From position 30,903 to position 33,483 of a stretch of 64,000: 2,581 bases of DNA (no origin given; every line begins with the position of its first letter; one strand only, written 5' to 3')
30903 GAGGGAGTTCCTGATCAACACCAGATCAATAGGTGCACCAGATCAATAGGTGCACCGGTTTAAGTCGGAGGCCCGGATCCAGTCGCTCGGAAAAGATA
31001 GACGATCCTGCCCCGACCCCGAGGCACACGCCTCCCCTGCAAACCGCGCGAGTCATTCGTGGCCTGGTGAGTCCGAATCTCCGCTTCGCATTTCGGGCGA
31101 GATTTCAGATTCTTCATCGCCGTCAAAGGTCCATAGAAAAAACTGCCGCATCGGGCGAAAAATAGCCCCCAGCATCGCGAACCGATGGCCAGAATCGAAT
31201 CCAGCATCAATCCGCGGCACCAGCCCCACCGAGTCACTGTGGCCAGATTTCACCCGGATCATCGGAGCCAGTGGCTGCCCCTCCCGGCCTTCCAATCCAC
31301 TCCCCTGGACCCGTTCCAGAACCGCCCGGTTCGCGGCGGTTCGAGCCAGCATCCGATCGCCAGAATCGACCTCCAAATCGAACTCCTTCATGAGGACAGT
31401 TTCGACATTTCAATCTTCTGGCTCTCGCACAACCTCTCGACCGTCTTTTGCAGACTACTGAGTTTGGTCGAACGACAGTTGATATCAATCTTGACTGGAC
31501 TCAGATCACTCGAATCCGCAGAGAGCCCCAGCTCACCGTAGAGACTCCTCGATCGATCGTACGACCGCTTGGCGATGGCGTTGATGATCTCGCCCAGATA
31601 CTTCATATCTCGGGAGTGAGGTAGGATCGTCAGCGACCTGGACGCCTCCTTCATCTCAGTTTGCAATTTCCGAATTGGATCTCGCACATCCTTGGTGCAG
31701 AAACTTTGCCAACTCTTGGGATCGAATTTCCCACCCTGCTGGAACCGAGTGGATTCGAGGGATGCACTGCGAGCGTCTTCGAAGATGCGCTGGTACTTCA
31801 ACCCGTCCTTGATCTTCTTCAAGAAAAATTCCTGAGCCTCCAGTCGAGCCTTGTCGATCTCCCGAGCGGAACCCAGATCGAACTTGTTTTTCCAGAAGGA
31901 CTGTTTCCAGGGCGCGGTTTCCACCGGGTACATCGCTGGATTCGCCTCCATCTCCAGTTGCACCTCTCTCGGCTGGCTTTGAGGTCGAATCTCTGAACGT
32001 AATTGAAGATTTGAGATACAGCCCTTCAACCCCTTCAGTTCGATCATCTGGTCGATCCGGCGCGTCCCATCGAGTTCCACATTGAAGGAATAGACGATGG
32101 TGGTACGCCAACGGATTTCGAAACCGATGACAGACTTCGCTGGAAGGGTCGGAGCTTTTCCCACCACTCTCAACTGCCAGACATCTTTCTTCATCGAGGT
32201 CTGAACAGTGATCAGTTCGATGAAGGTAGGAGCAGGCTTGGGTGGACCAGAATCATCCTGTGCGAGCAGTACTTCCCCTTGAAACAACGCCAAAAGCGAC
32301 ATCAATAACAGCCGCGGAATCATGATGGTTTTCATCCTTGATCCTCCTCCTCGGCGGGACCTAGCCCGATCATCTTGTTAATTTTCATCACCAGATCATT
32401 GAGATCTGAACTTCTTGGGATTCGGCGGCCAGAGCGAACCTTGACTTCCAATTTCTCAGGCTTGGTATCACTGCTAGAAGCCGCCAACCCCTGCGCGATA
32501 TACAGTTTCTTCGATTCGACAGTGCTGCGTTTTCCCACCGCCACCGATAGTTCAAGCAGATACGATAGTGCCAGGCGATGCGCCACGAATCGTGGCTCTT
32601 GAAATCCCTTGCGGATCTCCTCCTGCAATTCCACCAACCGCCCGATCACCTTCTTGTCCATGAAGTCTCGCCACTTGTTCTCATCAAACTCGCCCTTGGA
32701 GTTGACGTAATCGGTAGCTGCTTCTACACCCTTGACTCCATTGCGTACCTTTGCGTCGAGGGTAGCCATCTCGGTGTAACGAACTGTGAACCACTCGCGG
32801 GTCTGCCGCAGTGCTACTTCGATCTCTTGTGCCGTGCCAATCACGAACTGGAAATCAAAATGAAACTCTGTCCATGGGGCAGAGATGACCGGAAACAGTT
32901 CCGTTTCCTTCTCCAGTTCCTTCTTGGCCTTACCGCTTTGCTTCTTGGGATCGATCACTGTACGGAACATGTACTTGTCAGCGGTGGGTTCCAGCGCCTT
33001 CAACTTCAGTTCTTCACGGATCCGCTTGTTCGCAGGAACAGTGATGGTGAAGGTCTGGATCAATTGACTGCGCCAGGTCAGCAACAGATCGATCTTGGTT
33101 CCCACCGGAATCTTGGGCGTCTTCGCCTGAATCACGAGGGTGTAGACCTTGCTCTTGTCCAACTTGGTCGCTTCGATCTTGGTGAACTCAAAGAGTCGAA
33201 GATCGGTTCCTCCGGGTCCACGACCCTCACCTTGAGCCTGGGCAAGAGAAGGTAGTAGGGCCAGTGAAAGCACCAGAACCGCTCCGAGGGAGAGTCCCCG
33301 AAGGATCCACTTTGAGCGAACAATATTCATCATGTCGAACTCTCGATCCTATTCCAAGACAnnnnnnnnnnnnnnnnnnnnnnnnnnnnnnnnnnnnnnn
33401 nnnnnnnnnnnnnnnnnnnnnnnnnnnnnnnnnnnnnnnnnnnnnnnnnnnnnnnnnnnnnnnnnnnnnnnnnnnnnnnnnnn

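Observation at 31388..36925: Giant GspK-like pseudopilin protein followed by two tandem paralogous secreted proteins of unknown family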

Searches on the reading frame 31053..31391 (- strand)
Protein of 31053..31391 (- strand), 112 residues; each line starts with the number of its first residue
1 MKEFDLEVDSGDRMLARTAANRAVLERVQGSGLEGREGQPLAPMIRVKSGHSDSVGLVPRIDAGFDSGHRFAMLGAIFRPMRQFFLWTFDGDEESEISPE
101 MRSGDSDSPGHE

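Call 55: search_protein_families(library=pfam, proteins=[window:31053-31391:-], max_evalue=0.001)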
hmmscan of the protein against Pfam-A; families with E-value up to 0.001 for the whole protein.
window:31053-31391:- (112 aa): 0 families

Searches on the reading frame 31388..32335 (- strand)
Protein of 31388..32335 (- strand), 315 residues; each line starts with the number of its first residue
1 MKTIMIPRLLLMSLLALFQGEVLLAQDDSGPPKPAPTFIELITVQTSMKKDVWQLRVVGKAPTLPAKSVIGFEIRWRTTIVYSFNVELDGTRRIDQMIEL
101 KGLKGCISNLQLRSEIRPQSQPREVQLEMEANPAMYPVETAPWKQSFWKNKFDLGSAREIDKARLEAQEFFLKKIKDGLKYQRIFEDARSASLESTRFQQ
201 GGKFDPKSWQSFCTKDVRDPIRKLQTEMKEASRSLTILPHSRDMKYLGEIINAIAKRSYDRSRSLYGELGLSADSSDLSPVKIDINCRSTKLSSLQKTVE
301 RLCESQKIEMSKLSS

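Call 3: search_protein_families(library=pfam, proteins=[window:31388-32335:-], max_evalue=1)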
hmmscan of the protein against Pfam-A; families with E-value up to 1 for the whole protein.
window:31388-32335:- (315 aa): 0 families

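Call 4: search_protein_families(library=ncbifam, proteins=[window:31388-32335:-], max_evalue=1)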
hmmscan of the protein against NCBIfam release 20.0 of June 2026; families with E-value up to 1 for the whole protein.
window:31388-32335:- (315 aa): 0 families

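Call 25: find_homologous_proteins(query=window:31388-32335:-)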
Query window:31388-32335:- (315 aa): 23 proteins with E <= 0.001 among 2544 candidates.
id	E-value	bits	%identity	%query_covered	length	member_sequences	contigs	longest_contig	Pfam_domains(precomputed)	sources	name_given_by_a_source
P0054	3.2e-201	685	99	100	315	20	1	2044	-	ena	-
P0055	1.3e-163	561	81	100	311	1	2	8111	-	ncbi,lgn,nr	ncbi:MAG: hypothetical protein OSB09_10315 [Planctomycetota bacterium]|nr:hypothetical protein [Plan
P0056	6.2e-158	543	76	100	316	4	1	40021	-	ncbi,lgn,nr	ncbi:MAG: hypothetical protein VX949_07625 [Planctomycetota bacterium]|nr:hypothetical protein [Plan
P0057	6.6e-156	536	76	100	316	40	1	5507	-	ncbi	-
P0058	1.5e-146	505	73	100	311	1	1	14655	-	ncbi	-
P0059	2.5e-141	488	72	97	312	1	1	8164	-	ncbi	ncbi:MAG: hypothetical protein AAEJ04_01880 [Planctomycetota bacterium]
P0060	2.7e-136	472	66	100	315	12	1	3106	-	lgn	-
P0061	3.4e-135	468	69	94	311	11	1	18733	-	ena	-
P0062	1.4e-134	466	65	99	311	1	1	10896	-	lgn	-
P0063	7.5e-134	464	66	99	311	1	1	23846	-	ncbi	-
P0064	4.0e-132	458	66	100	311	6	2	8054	-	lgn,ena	-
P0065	1.1e-126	440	76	82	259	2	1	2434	-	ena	-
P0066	1.5e-118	414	62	97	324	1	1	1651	-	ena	-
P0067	2.8e-115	403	60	97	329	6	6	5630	-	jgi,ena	jgi:hypothetical protein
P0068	9.9e-114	398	61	97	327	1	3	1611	-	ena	-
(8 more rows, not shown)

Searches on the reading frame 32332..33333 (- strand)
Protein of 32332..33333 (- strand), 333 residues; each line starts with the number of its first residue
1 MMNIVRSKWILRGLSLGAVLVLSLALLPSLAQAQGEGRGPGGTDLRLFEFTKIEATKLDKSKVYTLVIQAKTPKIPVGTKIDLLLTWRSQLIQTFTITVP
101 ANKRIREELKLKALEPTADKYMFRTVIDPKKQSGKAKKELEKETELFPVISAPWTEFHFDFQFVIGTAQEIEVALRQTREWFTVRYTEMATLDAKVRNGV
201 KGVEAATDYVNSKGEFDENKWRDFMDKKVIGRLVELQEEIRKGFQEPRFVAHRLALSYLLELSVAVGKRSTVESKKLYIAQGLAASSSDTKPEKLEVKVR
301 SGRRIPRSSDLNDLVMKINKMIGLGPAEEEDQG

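Call 3: search_protein_families(library=pfam, proteins=[window:32332-33333:-], max_evalue=1)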
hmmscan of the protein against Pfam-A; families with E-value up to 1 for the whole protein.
window:32332-33333:- (333 aa): 0 families

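Call 4: search_protein_families(library=ncbifam, proteins=[window:32332-33333:-], max_evalue=1)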
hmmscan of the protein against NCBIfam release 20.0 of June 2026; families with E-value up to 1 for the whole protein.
window:32332-33333:- (333 aa): 0 families

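Call 18: find_homologous_proteins(query=window:32332-33333:-)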
Query window:32332-33333:- (333 aa): 19 proteins with E <= 0.001 among 6739 candidates.
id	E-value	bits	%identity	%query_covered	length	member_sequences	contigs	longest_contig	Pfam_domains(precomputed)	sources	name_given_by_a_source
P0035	2.4e-199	679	93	100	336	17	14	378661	-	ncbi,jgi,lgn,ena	jgi:hypothetical protein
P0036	2.7e-181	620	86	98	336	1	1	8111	-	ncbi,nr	ncbi:MAG: hypothetical protein OSB09_10310 [Planctomycetota bacterium]|nr:hypothetical protein [Plan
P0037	5.0e-158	543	79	92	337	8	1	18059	-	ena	-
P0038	3.4e-156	537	75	97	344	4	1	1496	-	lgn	-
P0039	2.5e-151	521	74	97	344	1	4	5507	-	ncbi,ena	-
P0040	1.1e-149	516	73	97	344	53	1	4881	-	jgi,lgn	jgi:hypothetical protein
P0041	1.0e-138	480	70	92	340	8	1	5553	-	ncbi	ncbi:MAG: hypothetical protein AAEJ47_00885 [Planctomycetota bacterium]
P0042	2.3e-137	476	70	92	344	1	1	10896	-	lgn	-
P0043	9.4e-135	467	66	95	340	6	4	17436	-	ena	-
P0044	4.3e-133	462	65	98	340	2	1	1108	-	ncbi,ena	-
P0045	6.1e-133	461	65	99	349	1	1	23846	-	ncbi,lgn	-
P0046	1.6e-132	460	65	98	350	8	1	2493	-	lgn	-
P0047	1.2e-114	401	58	90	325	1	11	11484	-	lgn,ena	-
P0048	4.7e-112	392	57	98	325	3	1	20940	-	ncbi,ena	-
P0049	1.4e-111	391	55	98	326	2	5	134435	-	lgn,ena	-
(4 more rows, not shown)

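Call 38: predict_structure(alignment_id=A2)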
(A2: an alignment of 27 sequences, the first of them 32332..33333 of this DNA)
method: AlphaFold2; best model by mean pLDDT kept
length: 333 residues; sequences in the alignment: 27
mean_pLDDT: 84.1   pTM: 0.74
mean pLDDT of the five models: 84.1, 84.0, 83.9, 83.3, 83.2
residues with pLDDT >= 90: 184; 70-90: 95; 50-70: 29; < 50: 25
segments of 3 or more residues with pLDDT < 50: 1-7, 27-34, 326-333
pLDDT, mean of each block of 10 residues (from residue 1): 47 54 51 47 71 87 89 93 90 94 94 86 92 92 84 86 90 91 96 96 93 93 95 97 89 92 95 94 90 87 84 91 58 26
secondary structure, 60 per line:
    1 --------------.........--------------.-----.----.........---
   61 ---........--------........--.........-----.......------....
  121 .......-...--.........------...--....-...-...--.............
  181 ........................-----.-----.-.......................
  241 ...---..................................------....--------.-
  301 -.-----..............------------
elements in order: H15-23 E49-57 E64-71 E80-87 E90-98 E104-110 E117-127 H134-142 E154-157 E163-165 H168-204 H218-243 H247-280 H287-290 H308-321

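Call 57: search_protein_representatives(alignment_id=A2)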
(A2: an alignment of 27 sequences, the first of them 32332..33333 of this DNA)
Query: 27 sequences, 324 profile positions. Proteins with E-value up to 0.001 (for the whole library): 164; up to 1e-10: 101; up to 1e-30: 43. The best 150 are listed.
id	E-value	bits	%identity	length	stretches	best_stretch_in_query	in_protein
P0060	1.5e-141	487.4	-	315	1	15-323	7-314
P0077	2.6e-96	338.7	-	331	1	17-321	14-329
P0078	3.5e-83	295.5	-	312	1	18-321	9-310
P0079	9.9e-81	287.5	-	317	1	18-321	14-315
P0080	3.4e-74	266.0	-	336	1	15-323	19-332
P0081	2.4e-73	263.3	-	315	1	19-314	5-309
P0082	8.8e-72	258.1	-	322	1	14-322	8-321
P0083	1.4e-69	250.8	-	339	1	13-321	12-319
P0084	1.3e-67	244.4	-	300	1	22-319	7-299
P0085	4.8e-67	242.5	-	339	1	28-301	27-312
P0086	1.1e-66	241.4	-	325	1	17-304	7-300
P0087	5.9e-66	238.9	-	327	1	29-318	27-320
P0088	1.5e-65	237.6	-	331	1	13-321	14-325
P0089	2.7e-65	236.7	-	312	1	19-318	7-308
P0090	1.7e-64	234.2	-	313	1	16-319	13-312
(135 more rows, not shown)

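Call 60: search_protein_families(library=pfam, alignment_id=A3, max_evalue=0.01)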
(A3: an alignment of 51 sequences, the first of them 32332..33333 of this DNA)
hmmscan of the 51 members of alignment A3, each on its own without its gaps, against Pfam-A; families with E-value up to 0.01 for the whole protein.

A. member 1, window:32332-33333:- (333 aa): 0 families

B. families by the number of members that match (of 51 scanned): 2 families
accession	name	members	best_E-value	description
PF01833.30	TIG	7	2.9e-11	IPT/TIG domain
PF05580.18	Peptidase_S55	1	0.0057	SpoIVB peptidase S55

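Call 61: search_solved_structures(query=A3, max_evalue=1)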
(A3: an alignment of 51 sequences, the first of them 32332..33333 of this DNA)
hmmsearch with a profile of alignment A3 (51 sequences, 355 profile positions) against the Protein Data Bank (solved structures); distinct sequences matched with E-value up to 1: 4.
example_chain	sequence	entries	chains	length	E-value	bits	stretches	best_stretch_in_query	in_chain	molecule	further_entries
8w6e_A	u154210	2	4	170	0.056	16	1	169-233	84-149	HBC599 in complex with wFAP1.1 | wFAP1.1 structure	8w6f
6s5y_A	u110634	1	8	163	0.058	16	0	62-104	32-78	Group B streptococcal R4 surface protein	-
1l9k_A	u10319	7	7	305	0.11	15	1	201-312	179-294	RNA-DIRECTED RNA POLYMERASE | type II methyltransferase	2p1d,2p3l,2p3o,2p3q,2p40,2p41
1r6a_A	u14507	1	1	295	0.31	13.6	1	201-312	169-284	Genome polyprotein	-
